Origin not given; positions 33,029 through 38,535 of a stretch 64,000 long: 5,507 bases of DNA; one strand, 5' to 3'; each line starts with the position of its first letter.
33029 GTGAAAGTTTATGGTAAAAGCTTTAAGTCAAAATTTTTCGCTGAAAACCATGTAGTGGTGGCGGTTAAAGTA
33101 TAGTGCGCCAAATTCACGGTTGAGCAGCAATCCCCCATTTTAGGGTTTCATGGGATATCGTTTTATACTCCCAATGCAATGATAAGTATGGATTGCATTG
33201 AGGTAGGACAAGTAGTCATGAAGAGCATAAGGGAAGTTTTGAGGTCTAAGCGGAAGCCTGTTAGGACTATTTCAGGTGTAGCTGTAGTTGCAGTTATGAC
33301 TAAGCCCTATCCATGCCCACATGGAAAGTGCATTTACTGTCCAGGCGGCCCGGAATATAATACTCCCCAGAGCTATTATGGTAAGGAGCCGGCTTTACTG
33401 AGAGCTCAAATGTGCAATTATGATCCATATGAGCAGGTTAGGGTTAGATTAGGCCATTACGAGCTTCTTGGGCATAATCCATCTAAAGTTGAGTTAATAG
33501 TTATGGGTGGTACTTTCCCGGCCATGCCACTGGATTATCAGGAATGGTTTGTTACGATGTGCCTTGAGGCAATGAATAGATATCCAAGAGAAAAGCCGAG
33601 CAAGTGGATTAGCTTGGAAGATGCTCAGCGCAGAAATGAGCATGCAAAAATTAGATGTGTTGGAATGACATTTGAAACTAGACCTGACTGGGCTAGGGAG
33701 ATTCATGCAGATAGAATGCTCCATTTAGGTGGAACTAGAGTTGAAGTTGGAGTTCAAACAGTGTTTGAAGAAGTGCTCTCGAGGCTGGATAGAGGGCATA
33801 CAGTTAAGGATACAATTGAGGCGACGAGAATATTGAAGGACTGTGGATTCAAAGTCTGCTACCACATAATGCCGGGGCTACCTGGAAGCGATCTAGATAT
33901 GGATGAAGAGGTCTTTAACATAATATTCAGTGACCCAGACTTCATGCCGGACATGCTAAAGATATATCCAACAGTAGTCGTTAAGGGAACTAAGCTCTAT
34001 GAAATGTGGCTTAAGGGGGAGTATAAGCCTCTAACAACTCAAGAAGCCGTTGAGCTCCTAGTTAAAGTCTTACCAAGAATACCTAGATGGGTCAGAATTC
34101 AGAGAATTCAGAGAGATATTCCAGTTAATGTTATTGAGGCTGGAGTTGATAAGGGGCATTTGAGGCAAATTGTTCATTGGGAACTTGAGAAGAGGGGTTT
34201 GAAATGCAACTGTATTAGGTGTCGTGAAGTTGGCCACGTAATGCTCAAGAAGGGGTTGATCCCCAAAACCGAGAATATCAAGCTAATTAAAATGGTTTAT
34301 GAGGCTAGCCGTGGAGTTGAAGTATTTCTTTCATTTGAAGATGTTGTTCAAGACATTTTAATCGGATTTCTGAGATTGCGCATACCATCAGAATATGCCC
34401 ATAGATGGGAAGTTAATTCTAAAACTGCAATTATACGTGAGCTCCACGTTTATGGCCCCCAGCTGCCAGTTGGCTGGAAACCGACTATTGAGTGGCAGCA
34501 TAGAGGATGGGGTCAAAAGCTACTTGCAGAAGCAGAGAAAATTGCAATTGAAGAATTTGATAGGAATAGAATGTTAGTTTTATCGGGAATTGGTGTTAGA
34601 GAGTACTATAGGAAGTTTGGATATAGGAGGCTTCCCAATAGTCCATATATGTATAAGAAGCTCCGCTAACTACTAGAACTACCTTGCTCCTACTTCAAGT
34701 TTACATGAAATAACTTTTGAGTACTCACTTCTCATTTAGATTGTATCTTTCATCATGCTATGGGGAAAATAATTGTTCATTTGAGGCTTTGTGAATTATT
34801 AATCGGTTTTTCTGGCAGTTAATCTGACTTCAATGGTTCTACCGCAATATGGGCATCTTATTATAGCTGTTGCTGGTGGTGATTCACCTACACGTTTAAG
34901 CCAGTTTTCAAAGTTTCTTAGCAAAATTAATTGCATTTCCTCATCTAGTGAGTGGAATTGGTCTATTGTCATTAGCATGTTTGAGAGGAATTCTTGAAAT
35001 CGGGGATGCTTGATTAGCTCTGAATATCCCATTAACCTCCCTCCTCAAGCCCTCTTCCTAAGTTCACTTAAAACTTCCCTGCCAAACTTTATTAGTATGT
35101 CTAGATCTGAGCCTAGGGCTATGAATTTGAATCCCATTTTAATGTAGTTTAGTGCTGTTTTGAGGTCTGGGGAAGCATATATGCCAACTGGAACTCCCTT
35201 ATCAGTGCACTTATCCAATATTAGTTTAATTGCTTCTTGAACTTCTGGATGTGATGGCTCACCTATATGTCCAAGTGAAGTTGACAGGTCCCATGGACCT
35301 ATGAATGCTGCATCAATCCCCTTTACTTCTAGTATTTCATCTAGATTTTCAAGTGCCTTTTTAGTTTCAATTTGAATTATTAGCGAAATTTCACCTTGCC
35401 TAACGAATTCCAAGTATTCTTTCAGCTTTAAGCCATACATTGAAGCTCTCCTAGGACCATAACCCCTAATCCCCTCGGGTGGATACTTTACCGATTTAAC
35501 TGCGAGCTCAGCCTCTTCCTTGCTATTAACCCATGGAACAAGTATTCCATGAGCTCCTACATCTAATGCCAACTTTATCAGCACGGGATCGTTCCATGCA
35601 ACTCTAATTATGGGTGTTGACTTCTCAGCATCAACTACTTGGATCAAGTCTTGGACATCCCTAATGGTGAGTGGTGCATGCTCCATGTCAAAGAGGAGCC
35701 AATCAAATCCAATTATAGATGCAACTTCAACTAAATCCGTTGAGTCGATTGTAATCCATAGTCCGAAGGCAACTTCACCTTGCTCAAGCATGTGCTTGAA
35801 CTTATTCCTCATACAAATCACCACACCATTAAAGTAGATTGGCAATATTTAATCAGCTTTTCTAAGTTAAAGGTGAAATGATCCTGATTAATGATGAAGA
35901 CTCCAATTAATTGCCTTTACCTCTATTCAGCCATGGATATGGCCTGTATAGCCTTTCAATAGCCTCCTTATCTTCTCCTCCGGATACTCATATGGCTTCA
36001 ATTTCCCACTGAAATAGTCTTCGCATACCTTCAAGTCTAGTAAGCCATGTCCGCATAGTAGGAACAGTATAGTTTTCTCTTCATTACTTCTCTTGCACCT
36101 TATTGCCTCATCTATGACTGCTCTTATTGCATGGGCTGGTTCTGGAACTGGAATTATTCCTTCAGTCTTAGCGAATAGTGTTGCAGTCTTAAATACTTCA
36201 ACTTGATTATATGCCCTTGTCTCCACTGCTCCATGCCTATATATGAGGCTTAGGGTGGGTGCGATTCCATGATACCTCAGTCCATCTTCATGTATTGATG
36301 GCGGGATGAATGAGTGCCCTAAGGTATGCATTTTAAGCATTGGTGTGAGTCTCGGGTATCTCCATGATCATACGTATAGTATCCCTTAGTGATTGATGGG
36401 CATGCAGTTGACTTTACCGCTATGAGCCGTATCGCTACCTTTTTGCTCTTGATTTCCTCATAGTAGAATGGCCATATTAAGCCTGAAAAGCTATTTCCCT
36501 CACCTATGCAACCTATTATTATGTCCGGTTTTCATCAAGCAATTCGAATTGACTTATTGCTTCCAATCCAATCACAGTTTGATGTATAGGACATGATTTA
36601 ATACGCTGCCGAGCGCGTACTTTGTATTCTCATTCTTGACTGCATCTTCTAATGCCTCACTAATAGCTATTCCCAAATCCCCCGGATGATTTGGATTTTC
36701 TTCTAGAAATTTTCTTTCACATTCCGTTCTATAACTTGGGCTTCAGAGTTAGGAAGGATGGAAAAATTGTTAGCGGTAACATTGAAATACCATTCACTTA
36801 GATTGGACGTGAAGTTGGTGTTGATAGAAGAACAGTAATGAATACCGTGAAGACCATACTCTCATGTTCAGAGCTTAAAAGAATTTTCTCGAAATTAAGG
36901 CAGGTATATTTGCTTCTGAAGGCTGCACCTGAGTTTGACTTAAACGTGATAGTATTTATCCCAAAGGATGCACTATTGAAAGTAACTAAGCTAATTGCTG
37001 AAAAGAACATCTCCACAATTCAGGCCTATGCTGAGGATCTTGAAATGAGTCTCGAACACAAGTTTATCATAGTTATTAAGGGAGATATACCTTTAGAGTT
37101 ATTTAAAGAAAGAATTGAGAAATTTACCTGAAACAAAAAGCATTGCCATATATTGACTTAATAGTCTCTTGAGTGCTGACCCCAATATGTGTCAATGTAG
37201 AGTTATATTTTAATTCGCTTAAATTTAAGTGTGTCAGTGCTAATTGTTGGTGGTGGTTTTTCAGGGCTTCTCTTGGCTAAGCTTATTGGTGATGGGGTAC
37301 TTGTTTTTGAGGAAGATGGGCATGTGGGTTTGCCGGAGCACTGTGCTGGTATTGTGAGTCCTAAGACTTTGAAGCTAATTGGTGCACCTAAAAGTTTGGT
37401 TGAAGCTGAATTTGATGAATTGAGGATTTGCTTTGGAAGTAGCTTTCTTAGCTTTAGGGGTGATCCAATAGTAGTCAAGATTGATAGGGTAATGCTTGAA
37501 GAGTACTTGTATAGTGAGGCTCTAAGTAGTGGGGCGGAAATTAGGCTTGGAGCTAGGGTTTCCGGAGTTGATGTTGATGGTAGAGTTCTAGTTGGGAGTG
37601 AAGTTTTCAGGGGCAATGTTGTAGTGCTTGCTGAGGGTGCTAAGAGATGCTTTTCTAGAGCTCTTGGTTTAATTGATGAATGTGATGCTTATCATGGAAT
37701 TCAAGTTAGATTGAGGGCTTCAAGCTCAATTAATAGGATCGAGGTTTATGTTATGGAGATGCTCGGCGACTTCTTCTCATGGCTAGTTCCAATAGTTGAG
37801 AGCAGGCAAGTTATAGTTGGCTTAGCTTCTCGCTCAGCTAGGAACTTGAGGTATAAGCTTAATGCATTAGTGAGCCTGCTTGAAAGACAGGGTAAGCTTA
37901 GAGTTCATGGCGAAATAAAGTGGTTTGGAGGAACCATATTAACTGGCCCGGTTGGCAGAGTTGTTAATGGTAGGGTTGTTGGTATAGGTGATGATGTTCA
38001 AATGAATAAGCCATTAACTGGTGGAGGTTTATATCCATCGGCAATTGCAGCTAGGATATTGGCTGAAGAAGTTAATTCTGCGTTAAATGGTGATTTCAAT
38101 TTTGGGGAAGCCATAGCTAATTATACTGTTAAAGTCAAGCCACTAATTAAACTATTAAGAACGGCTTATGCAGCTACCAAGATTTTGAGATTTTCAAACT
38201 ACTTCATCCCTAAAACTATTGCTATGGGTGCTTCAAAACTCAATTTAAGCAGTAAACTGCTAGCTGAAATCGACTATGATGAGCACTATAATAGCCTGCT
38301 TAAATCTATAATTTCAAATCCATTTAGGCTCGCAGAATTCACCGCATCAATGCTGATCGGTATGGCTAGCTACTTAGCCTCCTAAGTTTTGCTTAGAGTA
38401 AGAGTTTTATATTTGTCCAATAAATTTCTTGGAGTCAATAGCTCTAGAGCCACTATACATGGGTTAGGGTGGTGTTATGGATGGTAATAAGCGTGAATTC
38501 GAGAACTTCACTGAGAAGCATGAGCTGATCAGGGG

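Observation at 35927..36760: Decayed trpB2-type tryptophan synthase beta gene (multiple frameshifts, stop codons, mutated PLP loop, missing 5' half)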

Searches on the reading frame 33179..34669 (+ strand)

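Call 4: search_protein_families(library=pfam, proteins=[window:33179-34669:+], max_evalue=0.01)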
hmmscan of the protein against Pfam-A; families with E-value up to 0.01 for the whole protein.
window:33179-34669:+ (496 aa): 4 families
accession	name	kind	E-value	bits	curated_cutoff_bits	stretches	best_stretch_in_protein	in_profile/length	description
PF16199.10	Radical_SAM_C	-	4.4e-25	88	31.9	1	257-337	1-84/85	Radical_SAM C-terminal domain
PF04055.27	Radical_SAM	-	1.1e-16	61.9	29.5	1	46-245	7-162/166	Radical SAM superfamily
PF13508.13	Acetyltransf_7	-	0.0034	18.2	27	1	438-483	39-83/84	Acetyltransferase (GNAT) domain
PF13673.13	Acetyltransf_10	-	0.0035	17.7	23.6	0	438-485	62-110/128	Acetyltransferase (GNAT) domain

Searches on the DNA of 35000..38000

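Call 46: search_rna_families(source=window, start=35000, end=38000, threshold=evalue, max_evalue=1)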
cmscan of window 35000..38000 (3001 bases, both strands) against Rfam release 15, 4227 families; matches with E-value up to 1: 1.
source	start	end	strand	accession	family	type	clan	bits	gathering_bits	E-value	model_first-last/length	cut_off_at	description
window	36156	36200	+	RF04333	Plastid-ycf3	Intron;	-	24.9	55.2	0.0061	1-47/47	no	Plastid-ycf3 group II-D1 intron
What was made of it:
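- Tried and rejected: Rfam at a permissive threshold gave only a sub-threshold chance hit: Plastid-ycf3 at 36156-36200, 24.9 bits against a gathering score of 55.2 (call 46).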

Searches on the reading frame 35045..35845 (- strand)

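Call 4: search_protein_families(library=pfam, proteins=[window:35045-35845:-], max_evalue=0.01)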
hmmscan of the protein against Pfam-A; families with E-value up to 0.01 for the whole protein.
window:35045-35845:- (266 aa): 1 family
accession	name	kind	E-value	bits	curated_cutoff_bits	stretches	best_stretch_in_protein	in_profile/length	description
PF03328.21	HpcH_HpaI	-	1.2e-46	159.2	25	1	27-252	2-219/221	HpcH/HpaI aldolase/citrate lyase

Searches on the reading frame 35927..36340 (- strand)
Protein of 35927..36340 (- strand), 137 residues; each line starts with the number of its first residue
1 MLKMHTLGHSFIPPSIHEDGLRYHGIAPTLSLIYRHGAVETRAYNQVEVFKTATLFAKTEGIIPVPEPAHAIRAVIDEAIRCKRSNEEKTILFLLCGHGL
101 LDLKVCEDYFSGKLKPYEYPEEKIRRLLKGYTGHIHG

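Call 13: find_encoding_contigs(protein=window:35927-36340:-, flank=10000, max_places=10)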
Protein window:35927-36340:- (137 aa): 6 contigs read that carry it; 5 places shown.
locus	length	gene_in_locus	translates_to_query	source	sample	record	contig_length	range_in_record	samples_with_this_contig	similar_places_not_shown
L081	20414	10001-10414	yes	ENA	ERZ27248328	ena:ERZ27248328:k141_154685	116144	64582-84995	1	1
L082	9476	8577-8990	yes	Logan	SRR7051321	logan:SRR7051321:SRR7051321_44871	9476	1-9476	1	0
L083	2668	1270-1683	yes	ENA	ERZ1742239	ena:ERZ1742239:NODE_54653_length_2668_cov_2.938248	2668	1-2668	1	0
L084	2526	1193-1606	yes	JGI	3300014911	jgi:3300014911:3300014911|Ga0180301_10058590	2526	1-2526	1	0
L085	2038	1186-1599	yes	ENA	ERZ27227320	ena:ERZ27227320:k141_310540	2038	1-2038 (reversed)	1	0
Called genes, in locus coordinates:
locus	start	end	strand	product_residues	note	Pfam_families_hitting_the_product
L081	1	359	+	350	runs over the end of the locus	PF00294:PfkB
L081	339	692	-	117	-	-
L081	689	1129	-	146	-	-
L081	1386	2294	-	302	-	PF00557:Peptidase_M24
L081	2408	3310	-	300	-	PF14505:DUF4438, PF20999:DUF4438_C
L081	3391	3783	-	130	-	PF13384:HTH_23, PF08281:Sigma70_r4_2 (weak)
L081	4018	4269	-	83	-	-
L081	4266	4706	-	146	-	-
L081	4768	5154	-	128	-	-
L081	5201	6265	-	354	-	PF05167:DUF711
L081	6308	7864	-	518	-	PF00324:AA_permease, PF13520:AA_permease_2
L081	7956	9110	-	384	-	-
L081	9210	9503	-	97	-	-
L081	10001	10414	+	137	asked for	-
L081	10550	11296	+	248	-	PF03328:HpcH_HpaI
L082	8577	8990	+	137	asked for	-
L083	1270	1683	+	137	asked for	-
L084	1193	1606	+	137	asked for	-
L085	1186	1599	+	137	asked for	-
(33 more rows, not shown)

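Call 23: list_cluster_members(proteins=[window:35927-36340:-, window:36838-37131:+, window:38477-40033:+, window:37231-38385:+, window:26080-27216:-, window:16602-18473:+])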
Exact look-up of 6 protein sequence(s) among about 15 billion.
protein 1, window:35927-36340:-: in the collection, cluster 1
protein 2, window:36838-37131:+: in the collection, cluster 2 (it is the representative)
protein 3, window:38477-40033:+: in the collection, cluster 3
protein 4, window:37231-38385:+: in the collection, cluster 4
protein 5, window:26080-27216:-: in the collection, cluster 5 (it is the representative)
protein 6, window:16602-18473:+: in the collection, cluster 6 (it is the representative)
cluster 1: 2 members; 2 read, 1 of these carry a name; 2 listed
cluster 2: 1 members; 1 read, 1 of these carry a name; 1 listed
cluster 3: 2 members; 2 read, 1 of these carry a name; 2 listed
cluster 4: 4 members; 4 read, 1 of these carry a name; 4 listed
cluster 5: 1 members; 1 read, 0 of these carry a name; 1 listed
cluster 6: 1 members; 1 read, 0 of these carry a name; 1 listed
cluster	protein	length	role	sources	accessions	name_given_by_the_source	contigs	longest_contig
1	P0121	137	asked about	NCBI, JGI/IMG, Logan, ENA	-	-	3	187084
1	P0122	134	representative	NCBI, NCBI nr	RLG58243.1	hypothetical protein DRN86_05825 [Candidatus Geothermarchaeota archaeon] | MAG: hypothetical protein DRN86_05825 [Candidatus Geothermarchaeota archaeon]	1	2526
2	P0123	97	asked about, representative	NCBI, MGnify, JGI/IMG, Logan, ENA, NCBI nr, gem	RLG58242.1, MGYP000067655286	hypothetical protein DRN86_05820 [Candidatus Geothermarchaeota archaeon] | CR=1 FL=1 | MAG: hypothetical protein DRN86_05820 [Candidatus Geothermarchaeota archaeon]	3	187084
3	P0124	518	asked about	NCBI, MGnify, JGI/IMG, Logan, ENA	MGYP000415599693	CR=1 FL=1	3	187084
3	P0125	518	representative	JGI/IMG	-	-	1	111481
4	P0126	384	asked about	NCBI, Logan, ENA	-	-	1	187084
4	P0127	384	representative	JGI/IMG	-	-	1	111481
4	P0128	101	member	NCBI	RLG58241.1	NAD(P)/FAD-dependent oxidoreductase, partial [Candidatus Geothermarchaeota archaeon]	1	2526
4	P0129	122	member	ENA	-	-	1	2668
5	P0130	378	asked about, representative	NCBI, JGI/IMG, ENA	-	-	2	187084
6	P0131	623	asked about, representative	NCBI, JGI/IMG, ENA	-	-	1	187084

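Call 24: find_encoding_contigs(protein=P0127, flank=10000, max_places=6)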
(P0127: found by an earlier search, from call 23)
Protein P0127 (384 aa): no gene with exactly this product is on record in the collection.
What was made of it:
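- Tried and rejected: The look-up of P0127 found no record (call 24).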

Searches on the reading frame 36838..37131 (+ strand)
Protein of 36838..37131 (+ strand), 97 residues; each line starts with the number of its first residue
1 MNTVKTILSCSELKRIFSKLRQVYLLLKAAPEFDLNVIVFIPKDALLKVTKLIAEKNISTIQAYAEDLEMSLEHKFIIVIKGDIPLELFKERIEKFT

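Call 4: search_protein_families(library=pfam, proteins=[window:36838-37131:+], max_evalue=0.01)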
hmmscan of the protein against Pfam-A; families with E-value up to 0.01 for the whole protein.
window:36838-37131:+ (97 aa): 0 families

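Call 5: search_protein_families(library=ncbifam, proteins=[window:36838-37131:+], max_evalue=0.01)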
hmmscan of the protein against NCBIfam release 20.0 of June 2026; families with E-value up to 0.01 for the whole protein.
window:36838-37131:+ (97 aa): 1 family
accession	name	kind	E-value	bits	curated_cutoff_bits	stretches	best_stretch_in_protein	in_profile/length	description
NF053754.1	TrpY_fam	subfamily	1.8e-14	54.1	180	1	2-91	59-153/163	TrpY family transcription regulator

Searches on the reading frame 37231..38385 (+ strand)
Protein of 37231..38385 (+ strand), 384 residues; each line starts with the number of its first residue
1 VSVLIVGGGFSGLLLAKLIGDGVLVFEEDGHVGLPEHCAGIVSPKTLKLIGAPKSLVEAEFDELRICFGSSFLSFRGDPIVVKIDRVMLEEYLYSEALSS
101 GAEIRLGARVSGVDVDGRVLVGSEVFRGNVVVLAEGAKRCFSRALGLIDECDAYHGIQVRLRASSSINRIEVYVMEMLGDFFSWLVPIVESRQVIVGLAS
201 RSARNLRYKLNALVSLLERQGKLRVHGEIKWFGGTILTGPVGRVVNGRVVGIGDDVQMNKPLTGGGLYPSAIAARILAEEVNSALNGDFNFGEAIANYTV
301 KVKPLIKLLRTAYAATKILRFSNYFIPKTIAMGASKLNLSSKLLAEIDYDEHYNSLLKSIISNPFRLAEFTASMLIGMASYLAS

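Call 4: search_protein_families(library=pfam, proteins=[window:37231-38385:+], max_evalue=0.01)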
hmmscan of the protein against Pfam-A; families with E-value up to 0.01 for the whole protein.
window:37231-38385:+ (384 aa): 1 family
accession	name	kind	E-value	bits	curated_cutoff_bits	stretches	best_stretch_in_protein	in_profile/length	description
PF01266.30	DAO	-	0.0002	21.5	27.9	0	92-138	154-205/353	FAD dependent oxidoreductase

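Call 32: find_related_loci(query=window:37231-38385:+, collection=metagenome_contigs, flank=6000)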
Query window:37231-38385:+ (384 aa) in metagenome_contigs; peptide patterns used: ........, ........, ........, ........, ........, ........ (x = any residue, [..] = any of these).
88 stretches matched a pattern, but none encodes a relative of the query by tblastn (E <= 1e-3).
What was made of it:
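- Tried and rejected: A metagenome_contigs scan with the neighbouring oxidoreductase found nothing (call 32).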
